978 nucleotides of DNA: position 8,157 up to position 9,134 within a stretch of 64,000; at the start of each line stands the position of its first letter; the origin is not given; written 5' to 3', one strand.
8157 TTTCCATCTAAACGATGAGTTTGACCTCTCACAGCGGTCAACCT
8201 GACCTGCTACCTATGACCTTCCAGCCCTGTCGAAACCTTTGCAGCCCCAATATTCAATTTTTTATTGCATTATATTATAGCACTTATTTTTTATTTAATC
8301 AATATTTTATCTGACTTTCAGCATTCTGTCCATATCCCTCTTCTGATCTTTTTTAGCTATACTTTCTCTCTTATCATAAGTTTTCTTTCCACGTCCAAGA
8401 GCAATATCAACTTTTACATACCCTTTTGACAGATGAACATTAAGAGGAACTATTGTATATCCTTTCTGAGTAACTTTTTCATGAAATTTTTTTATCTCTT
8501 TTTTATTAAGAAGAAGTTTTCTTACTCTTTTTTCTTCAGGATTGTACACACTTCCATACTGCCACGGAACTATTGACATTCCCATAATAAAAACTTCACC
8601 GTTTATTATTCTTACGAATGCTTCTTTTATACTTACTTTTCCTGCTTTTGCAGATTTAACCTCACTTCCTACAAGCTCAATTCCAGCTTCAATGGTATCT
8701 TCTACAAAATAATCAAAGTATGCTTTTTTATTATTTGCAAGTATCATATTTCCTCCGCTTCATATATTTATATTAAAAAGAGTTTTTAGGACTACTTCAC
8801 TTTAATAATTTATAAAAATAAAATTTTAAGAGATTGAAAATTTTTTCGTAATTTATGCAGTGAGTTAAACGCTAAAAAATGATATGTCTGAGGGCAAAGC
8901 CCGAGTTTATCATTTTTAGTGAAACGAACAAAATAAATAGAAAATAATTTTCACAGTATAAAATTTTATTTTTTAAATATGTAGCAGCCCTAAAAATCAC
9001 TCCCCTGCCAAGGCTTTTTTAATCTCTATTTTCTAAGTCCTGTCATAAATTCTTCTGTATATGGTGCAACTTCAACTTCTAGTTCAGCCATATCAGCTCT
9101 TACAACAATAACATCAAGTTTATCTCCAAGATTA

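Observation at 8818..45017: Family of about 130-155 bp structured MITE-like intergenic repeats: five copies in 64 kb, with covariation in the central hairpin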

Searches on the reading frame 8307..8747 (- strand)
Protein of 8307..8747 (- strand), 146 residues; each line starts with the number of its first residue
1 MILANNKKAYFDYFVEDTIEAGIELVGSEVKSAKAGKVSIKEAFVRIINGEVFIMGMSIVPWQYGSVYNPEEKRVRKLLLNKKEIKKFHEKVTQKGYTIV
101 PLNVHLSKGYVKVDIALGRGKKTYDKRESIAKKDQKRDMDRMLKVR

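Call 21: find_encoding_contigs(protein=window:8307-8747:-, flank=3000, max_places=10)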
Protein window:8307-8747:- (146 aa): 25 contigs read that carry it; 10 places shown.
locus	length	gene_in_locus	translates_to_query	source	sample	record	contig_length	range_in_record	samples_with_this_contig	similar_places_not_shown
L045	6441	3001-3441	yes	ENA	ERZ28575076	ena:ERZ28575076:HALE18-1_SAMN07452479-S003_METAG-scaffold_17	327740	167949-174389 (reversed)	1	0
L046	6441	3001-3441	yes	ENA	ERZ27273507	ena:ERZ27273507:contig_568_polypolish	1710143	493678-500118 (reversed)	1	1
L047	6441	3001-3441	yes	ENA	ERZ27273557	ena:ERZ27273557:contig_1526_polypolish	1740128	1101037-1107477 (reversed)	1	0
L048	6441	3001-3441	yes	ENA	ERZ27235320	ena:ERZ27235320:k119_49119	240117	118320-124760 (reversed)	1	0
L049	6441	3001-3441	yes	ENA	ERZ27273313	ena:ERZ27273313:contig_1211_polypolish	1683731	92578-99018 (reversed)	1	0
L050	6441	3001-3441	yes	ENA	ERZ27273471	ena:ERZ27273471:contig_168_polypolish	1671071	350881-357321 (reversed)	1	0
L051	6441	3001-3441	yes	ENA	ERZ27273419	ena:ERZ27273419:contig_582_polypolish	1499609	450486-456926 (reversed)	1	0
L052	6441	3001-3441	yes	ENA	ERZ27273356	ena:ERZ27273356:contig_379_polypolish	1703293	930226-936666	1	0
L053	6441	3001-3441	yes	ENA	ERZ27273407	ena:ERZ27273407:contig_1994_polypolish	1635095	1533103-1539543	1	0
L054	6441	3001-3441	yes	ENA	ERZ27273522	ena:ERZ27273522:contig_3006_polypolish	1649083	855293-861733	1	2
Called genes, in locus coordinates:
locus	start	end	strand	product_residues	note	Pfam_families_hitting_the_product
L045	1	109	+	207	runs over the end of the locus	PF10646:Germane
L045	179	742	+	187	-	PF01966:HD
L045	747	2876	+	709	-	PF22896:OB_RNR_1st (faint), PF08206:OB_RNB, PF17849:OB_Dis3 (weak), PF17876:CSD2, PF00773:RNB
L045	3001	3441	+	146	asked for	PF01668:SmpB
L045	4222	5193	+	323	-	PF01544:CorA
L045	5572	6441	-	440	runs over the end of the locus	PF00009:GTP_EFTU, PF01926:MMR_HSR1, PF02421:FeoB_N, PF04548:AIG1 (weak), PF00009:GTP_EFTU, PF01926:MMR_HSR1, PF02421:FeoB_N, PF14714:KH_dom-like, +10 more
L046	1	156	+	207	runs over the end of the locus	PF10646:Germane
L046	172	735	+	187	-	PF01966:HD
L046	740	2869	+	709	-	PF22896:OB_RNR_1st (faint), PF08206:OB_RNB, PF17849:OB_Dis3 (weak), PF17876:CSD2, PF00773:RNB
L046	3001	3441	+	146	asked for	PF01668:SmpB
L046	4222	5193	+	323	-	PF01544:CorA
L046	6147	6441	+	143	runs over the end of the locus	-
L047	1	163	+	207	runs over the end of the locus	PF10646:Germane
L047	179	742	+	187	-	PF01966:HD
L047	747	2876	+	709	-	PF22896:OB_RNR_1st (faint), PF08206:OB_RNB, PF17849:OB_Dis3 (weak), PF17876:CSD2, PF00773:RNB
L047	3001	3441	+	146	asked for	PF01668:SmpB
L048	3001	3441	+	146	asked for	PF01668:SmpB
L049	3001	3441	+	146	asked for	PF01668:SmpB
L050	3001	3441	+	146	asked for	PF01668:SmpB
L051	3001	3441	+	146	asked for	PF01668:SmpB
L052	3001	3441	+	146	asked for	PF01668:SmpB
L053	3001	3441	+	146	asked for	PF01668:SmpB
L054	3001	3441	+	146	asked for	PF01668:SmpB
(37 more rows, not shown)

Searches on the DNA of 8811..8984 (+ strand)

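Call 52: build_rna_model(alignment_id=A4, structure=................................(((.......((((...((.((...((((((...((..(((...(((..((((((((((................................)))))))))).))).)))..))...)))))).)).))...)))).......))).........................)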
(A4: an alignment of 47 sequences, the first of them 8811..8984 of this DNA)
Model R1 built from alignment A4 (47 sequences, 202 columns); structure: as given.
model positions 174; base pairs 35; branch points 0; effective number of sequences 1.78; information 0.59 bits per position. Calibrated on 0.2 Mb of random sequence (short: E-values are rough).
structure used (alignment columns):
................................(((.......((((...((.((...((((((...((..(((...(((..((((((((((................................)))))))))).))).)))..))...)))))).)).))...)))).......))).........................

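Call 53: search_with_rna_model(model_id=R1, source=window, max_evalue=10, filters=off)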
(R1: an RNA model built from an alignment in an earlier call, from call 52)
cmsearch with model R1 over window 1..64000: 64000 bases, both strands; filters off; matches with E-value up to 10: 88.
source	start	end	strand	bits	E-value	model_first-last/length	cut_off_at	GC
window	26611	26785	+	167.4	1.5e-28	1-174/174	no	0.29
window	33002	33178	+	164.3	5.7e-28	1-174/174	no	0.33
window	20264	20437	+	159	5.7e-27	1-174/174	no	0.23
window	8808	8986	+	158.7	6.5e-27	1-174/174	no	0.22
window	44825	45000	+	156.3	1.8e-26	1-174/174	no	0.3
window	32995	33171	-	37.5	0.00037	1-174/174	no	0.32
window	20258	20430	-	29.1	0.014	1-174/174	no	0.22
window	26604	26779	-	27.8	0.024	1-174/174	no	0.3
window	8802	8979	-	26.9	0.036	1-174/174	no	0.21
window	44820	44993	-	25.2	0.074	1-174/174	no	0.29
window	55911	56001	-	24.4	0.11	1-174/174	no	0.2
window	37879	37967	+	23.6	0.15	1-174/174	no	0.29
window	40417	40502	-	21.7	0.35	1-174/174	no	0.22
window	50399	50472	-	20.9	0.49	1-174/174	no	0.26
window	50406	50479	+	20.5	0.59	1-174/174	no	0.26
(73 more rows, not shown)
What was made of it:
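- Checked: The next best hits are the reverse strands of the same sites (25-37 bits), then noise of 24 bits or less (call 53).
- The CM scores 156-167 bits on one strand and 25-37 on the other (call 53).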

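Call 54: search_with_rna_model(model_id=R1, sources=[L085, L086, L087, L088, L089, L090, L091, L092, L093, L094, L095, L096, L097, L098, L099, L100, L101, L102, L103, L104, L105, L106, L107, L108, L109, L110, L111, L112, L113, L114, L115, L116, L117, L118, L119, L120, L121, L122, L123, L124, L125, L126, L127, L128, L129, L130, L131, L132, L133, L134, L135, L136, L137, L138, L139, L140, L141, L142, L143, L144, L145, L146, L147, L148, L149, L150, L151, L152, L153, L154, L155, L156, L157, L158, L159, L160, L161, L162, L163, L164, L165, L166, L167, L168, L169, L170, L171, L172, L173, L174, L175, L176, L177, L178, L179, L180, L181, L182, L183, L184], max_evalue=0.001, make_alignment=true)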
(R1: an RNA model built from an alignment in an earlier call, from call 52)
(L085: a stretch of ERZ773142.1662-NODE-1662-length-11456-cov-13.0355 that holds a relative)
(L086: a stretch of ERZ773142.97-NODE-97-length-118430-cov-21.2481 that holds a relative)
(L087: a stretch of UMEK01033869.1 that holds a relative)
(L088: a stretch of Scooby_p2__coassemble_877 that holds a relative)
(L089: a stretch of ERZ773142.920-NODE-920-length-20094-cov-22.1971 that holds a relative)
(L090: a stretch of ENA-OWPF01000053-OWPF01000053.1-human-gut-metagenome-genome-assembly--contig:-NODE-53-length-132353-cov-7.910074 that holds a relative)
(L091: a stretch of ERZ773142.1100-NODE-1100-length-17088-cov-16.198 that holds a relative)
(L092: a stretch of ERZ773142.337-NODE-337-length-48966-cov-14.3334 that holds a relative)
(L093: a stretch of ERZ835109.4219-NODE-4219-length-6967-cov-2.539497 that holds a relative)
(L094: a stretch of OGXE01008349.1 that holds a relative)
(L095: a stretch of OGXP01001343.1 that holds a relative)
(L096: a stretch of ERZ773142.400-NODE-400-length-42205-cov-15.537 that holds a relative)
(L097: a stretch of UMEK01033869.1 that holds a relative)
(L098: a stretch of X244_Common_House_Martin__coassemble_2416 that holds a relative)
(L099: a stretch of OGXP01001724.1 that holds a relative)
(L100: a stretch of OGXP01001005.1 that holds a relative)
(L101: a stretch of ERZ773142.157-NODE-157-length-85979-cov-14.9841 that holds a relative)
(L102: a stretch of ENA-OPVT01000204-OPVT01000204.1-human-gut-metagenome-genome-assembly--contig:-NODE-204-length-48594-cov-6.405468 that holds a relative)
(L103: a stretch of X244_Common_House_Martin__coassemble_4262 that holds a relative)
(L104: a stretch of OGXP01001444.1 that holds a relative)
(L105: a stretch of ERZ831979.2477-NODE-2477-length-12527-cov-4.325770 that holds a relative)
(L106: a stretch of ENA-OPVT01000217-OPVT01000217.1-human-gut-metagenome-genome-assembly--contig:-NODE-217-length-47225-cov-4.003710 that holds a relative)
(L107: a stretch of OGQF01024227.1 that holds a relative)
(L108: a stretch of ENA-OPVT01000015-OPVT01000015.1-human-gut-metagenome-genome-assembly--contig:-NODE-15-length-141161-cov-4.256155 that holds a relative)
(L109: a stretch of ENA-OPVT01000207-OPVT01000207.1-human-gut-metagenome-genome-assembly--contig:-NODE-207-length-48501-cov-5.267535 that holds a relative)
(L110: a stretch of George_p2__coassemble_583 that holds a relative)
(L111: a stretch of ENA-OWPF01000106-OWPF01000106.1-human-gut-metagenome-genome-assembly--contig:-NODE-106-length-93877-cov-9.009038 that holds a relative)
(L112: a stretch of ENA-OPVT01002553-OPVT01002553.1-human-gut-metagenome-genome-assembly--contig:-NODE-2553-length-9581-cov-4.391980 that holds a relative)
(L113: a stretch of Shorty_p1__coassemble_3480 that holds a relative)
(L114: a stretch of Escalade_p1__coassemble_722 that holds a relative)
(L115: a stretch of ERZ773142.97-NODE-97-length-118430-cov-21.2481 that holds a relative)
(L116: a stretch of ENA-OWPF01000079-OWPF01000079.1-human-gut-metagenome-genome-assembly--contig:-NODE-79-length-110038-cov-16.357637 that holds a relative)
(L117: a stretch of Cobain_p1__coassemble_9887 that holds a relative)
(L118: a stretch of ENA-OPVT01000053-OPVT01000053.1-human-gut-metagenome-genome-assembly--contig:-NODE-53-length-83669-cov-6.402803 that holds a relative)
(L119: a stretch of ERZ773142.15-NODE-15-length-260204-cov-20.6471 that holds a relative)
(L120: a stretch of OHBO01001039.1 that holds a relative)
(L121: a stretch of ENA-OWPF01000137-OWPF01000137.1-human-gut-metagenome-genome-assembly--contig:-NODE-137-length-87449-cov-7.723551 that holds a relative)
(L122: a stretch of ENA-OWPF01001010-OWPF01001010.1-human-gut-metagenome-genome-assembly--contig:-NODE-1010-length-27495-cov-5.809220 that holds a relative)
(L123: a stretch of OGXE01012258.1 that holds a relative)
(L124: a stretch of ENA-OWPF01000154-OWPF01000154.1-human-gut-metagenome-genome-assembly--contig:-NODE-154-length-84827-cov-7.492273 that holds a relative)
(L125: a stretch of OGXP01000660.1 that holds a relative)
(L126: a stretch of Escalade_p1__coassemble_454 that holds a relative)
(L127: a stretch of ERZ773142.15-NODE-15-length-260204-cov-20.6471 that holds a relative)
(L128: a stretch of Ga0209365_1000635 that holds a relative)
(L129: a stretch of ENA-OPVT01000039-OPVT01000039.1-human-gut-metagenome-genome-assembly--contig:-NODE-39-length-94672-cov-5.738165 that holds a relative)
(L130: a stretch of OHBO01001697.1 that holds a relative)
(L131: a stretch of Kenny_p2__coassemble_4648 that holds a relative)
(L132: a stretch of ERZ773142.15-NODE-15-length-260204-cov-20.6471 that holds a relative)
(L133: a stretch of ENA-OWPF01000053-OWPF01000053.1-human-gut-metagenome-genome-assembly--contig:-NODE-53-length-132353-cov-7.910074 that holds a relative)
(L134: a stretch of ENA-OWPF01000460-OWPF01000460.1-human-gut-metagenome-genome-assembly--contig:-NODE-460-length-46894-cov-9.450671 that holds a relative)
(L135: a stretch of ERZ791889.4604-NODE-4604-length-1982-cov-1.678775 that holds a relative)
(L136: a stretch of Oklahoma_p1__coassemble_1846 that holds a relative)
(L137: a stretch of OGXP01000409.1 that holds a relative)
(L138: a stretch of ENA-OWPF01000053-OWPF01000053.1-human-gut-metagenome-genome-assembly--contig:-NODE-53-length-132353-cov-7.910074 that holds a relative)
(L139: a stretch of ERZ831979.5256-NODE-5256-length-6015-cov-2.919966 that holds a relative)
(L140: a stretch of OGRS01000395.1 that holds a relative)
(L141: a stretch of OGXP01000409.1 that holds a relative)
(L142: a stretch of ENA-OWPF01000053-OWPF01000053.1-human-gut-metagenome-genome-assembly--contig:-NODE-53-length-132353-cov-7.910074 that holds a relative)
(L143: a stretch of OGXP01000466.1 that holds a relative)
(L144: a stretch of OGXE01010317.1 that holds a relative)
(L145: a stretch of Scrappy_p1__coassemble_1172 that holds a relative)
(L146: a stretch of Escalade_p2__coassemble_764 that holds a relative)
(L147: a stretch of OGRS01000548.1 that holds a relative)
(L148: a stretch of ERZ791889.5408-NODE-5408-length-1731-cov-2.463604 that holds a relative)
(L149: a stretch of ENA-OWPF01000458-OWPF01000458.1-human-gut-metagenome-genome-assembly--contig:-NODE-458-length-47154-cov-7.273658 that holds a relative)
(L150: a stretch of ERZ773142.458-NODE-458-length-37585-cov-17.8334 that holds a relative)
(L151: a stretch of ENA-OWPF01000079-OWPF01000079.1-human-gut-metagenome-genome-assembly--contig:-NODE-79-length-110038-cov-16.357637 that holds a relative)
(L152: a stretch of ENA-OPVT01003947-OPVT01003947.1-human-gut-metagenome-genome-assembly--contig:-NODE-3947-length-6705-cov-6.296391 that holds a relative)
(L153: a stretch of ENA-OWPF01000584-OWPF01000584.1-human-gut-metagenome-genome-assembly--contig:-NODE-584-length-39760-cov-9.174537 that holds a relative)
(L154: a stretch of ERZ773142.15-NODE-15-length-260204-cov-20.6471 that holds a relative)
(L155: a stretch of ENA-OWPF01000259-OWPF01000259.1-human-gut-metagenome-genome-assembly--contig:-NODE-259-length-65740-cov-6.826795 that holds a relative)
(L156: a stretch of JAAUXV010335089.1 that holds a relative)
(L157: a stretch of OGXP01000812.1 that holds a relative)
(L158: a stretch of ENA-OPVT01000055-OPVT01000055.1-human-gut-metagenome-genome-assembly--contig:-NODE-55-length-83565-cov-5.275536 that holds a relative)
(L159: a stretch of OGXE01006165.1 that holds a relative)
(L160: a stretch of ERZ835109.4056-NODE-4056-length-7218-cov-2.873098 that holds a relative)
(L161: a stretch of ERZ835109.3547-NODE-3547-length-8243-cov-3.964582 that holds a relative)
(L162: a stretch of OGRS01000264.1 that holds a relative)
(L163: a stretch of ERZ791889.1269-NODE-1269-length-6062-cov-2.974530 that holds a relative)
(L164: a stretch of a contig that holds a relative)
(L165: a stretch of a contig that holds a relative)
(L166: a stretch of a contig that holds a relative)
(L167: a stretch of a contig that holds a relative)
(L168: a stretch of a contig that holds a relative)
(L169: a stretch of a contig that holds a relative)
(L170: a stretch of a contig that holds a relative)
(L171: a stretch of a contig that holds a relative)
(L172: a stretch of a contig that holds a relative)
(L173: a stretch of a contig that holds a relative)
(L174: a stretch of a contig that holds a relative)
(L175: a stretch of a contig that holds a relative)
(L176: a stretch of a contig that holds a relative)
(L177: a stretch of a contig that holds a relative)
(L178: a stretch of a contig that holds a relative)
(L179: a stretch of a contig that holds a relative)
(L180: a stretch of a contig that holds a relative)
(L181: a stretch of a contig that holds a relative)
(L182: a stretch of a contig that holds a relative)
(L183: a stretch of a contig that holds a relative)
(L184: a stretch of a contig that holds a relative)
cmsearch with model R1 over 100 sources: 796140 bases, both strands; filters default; matches with E-value up to 0.001: 117.
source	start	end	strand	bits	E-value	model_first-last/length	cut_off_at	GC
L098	2163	2338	-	176.8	3.2e-29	1-174/174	no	0.28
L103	1867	2038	-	176.5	3.6e-29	1-174/174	no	0.26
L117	866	1039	-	172.1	2.4e-28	1-174/174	no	0.26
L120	916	1093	+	169.8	6.5e-28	1-174/174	no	0.31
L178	1561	1732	-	169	9.3e-28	1-174/174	no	0.28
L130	947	1121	+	168.6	1.1e-27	1-174/174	no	0.3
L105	1066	1243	+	168.6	1.1e-27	1-174/174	no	0.28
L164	3006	3183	+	168.6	1.1e-27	1-174/174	no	0.28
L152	4560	4737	-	168.6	1.1e-27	1-174/174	no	0.28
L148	983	1153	-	168.5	1.2e-27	1-174/174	no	0.24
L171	2147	2322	+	167.8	1.6e-27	1-174/174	no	0.24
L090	5812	5986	+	167.4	1.8e-27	1-174/174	no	0.23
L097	7103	7277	-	167.2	2e-27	1-174/174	no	0.34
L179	1305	1480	+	166.6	2.6e-27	1-174/174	no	0.24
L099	3546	3718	+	166.3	3e-27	1-174/174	no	0.24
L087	193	366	+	166.2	3.1e-27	1-174/174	no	0.24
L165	4406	4580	-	166.1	3.2e-27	1-174/174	no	0.28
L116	6636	6813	+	165.8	3.7e-27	1-174/174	no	0.3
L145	4468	4642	-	165.4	4.4e-27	1-174/174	no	0.29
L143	6718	6891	+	165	5.2e-27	1-174/174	no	0.23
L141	7850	8026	-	164.8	5.7e-27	1-174/174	no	0.34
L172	1115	1288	+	164.2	7.4e-27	1-174/174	no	0.25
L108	4901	5076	+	164.1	7.7e-27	1-174/174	no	0.23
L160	15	192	-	164.1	7.9e-27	1-174/174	no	0.29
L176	1670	1845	-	163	1.3e-26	1-174/174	no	0.24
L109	9596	9771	+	161.9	2e-26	1-174/174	no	0.24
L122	9205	9380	+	161.3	2.6e-26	1-174/174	no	0.23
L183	17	174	+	161.2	2.7e-26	18-174/174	no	0.3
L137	7552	7727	-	160.7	3.3e-26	1-174/174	no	0.22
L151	5473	5645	-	160.5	3.6e-26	1-174/174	no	0.23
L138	1584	1757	-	160.2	4.2e-26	1-174/174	no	0.31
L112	9418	9581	-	159.6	5.3e-26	12-174/174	5'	0.25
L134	9002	9173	+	159.6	5.4e-26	1-174/174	no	0.22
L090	7344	7520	-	159.5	5.7e-26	1-174/174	no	0.32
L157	3186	3364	-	159.2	6.3e-26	1-174/174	no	0.25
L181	1325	1498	+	159.1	6.6e-26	1-174/174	no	0.25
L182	1515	1689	-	158.8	7.7e-26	1-174/174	no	0.3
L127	1592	1768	-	158.5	8.8e-26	1-174/174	no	0.32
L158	3359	3533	-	158.1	1e-25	1-174/174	no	0.22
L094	740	915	-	157.8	1.2e-25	1-174/174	no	0.28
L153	8877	9048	-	157.8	1.2e-25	1-174/174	no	0.24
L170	641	815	-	157.3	1.5e-25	1-174/174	no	0.21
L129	4013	4189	-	156.7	1.9e-25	1-174/174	no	0.23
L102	304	478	-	156.4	2.2e-25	1-174/174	no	0.22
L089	1105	1282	+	156.3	2.2e-25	1-174/174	no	0.23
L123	1786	1959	-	156.3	2.3e-25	1-174/174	no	0.21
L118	9749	9923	+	156.3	2.3e-25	1-174/174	no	0.22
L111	6773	6947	+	156.1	2.5e-25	1-174/174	no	0.2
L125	5223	5397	+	156.1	2.5e-25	1-174/174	no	0.2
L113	967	1141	+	155.9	2.7e-25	1-174/174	no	0.25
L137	4502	4680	-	155.9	2.7e-25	1-174/174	no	0.26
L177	3959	4131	-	155.9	2.7e-25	1-174/174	no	0.28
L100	9549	9722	+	155.8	2.8e-25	1-174/174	no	0.21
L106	9631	9804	+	155.7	3e-25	1-174/174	no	0.21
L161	7083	7256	-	155.5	3.2e-25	1-174/174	no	0.23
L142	2634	2808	+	154.4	5e-25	1-174/174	no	0.26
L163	4185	4359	-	154.4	5e-25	1-174/174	no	0.26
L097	2460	2637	-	154.4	5.2e-25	1-174/174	no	0.26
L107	764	937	-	154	6.2e-25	1-174/174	no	0.27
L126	802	977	-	153.9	6.4e-25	1-174/174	no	0.32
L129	2843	3017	-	153.5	7.6e-25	1-174/174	no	0.21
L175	287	461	+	152.7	1.1e-24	1-174/174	no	0.21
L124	4337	4514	-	152.3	1.3e-24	1-174/174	no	0.31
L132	2053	2231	+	151.1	2.2e-24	1-174/174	no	0.23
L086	577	751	-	150.8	2.5e-24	1-174/174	no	0.21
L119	2209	2382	+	150.5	2.7e-24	1-174/174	no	0.21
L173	10008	10182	-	150.4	2.9e-24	1-174/174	no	0.21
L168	224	403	+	149.1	5.1e-24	1-174/174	no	0.23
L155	13331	13504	-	148.9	5.4e-24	1-174/174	no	0.26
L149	3819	3993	+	148.7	6.1e-24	1-174/174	no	0.3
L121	8414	8587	-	148.1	7.8e-24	1-174/174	no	0.2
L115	6394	6572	-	147.8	8.9e-24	1-174/174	no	0.22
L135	1254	1429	-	147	1.3e-23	1-174/174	no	0.2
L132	120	288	-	146.4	1.6e-23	1-174/174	no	0.21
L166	2863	3037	-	146.4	1.6e-23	1-174/174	no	0.3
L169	1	165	-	146.2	1.8e-23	1-165/174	3'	0.21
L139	1986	2159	-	145.8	2.1e-23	1-174/174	no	0.21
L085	5407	5581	-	145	3e-23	1-174/174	no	0.19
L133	2943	3118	+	144.1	4.4e-23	1-174/174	no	0.23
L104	621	792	+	143.1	6.9e-23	1-174/174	no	0.23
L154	12250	12422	-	143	7.2e-23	1-174/174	no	0.18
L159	5870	6049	-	142.3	9.8e-23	1-174/174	no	0.23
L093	6285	6461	-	140.9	1.7e-22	1-174/174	no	0.24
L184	5848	6021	+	140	2.5e-22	1-174/174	no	0.24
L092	14598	14748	+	137.3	8.4e-22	1-145/174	3'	0.25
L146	3228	3401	-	137.3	8.4e-22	1-174/174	no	0.19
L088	13166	13296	+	136.8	1e-21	1-131/174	3'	0.25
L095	1515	1688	-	136.3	1.3e-21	1-174/174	no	0.22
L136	33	206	+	135.7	1.6e-21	1-174/174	no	0.24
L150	5131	5301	-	134.2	3.2e-21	1-174/174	no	0.3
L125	8248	8424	-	127.6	5.5e-20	1-174/174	no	0.28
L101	3979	4152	-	127.3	6.2e-20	1-174/174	no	0.19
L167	7955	8081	+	125.6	1.3e-19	1-125/174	3'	0.26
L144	1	135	+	124.9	1.8e-19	40-174/174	5'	0.28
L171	1974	2150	-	117.9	3.6e-18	1-174/174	no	0.29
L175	10722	10843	+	113.6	2.4e-17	1-117/174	3'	0.26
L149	5581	5760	-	103.7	1.7e-15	1-174/174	no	0.27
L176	10841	10997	+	102.9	2.4e-15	1-154/174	3'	0.27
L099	3354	3534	-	101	5.4e-15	1-174/174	no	0.28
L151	5644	5825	+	99.1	1.3e-14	1-174/174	no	0.29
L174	1769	1895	+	93.4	1.5e-13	21-147/174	no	0.3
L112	1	102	+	82.1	1.9e-11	73-174/174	5'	0.26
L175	7539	7762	-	81.8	2.2e-11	1-174/174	no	0.26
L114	1287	1461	+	80.6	3.6e-11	1-174/174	no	0.27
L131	4815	4990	+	75.5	3.4e-10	1-174/174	no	0.27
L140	2418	2592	+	75.1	4.1e-10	1-174/174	no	0.27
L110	6245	6420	+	74.8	4.6e-10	1-174/174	no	0.26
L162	3729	3898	-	73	1e-09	1-174/174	no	0.32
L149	1422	1536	+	68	8.5e-09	1-174/174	no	0.27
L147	6623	6797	+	67.5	1.1e-08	1-174/174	no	0.27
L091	11456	11538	-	55.7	1.8e-06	91-174/174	5'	0.2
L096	1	82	+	54.9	2.5e-06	91-174/174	5'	0.18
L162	3552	3728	-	53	5.6e-06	1-174/174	no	0.27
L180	12667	12749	-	52.9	5.9e-06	91-174/174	5'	0.18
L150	12486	12569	-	50.1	1.9e-05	91-174/174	5'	0.17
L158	6754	7019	-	45.9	0.00012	1-174/174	no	0.28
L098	2170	2345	+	43.5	0.00034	1-174/174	no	0.28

Alignment A6: 117 matches aligned to the model, 307 columns, each read 5' to 3' on its own strand. Consensus structure (alignment columns), stored with it:
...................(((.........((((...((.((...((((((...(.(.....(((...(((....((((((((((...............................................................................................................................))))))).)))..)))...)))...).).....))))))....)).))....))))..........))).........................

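Call 77: search_with_rna_model(model_id=R1, sources=[L037, L004, L007, L084, L128, L156], max_evalue=1, show_alignments=1)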
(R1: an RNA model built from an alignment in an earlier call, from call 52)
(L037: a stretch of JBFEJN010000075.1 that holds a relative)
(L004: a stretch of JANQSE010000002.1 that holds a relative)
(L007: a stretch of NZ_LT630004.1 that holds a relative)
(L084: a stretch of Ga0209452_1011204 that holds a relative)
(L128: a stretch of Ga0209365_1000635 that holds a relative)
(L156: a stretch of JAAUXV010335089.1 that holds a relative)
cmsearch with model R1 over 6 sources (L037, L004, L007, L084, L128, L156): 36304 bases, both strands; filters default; matches with E-value up to 1: 1.
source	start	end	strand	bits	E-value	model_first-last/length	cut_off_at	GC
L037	1583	1637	-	41.9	3.2e-05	58-111/174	no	0.42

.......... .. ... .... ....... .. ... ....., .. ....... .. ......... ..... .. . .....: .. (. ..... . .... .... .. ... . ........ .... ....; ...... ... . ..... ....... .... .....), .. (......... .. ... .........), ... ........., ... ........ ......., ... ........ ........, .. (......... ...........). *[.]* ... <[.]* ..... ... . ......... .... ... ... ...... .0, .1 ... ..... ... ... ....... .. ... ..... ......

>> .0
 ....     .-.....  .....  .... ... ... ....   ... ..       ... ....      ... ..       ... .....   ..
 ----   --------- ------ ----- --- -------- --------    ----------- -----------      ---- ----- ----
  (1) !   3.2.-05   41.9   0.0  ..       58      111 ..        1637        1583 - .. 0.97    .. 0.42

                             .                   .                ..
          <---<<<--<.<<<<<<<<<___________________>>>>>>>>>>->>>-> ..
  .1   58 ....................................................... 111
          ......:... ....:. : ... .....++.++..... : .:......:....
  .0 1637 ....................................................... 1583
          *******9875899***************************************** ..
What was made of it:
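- Tried and rejected: Other pattern hits: those in Balneola, Bacillus and three metagenome contigs are chance, with no CM match (call 77).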
